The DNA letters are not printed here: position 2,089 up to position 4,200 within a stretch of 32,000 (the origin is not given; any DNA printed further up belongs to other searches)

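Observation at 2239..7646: Sensor-fused MFS transporter translationally coupled to a partner-switching module that has no sigma factor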

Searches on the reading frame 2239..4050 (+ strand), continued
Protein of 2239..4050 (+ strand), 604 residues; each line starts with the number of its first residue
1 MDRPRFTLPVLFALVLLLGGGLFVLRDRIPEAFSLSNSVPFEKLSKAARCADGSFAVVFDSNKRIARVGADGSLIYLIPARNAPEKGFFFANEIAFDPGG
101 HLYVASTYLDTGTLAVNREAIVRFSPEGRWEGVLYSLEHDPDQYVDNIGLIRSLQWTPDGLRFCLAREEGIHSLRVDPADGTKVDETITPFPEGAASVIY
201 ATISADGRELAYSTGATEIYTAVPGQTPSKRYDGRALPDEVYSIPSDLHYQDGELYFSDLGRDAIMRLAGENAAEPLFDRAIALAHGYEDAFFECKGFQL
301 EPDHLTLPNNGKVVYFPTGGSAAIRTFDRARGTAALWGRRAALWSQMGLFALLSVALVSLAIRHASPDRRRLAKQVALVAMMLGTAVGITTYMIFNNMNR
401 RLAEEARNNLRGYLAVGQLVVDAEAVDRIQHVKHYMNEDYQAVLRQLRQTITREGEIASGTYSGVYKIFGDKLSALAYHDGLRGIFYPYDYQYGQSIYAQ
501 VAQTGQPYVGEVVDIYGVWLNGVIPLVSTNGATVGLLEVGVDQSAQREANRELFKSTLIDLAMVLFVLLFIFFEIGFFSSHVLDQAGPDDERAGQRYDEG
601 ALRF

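Call 69: find_encoding_contigs(protein=P0184, flank=8000, max_places=1)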
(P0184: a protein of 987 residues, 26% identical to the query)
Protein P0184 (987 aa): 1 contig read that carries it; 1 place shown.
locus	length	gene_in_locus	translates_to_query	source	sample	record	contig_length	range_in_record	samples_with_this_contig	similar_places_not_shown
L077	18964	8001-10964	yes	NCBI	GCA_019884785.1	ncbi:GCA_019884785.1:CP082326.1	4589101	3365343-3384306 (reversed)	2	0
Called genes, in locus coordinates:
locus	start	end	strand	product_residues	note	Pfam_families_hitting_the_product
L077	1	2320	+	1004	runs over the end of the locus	-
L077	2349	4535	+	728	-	-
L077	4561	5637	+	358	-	PF10076:Phage_Mu_Gp48, PF09684:Tail_P2_I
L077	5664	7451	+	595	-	-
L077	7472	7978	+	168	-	PF00583:Acetyltransf_1 (weak), PF13508:Acetyltransf_7 (weak)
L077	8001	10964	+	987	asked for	PF07690:MFS_1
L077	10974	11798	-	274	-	-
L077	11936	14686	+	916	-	PF00672:HAMP, PF00211:Guanylate_cyc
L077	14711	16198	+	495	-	PF02493:MORN (faint)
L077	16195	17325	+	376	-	-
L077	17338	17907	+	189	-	PF14065:Pvc16_N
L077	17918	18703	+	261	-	-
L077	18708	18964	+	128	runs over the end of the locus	PF14107:DUF4280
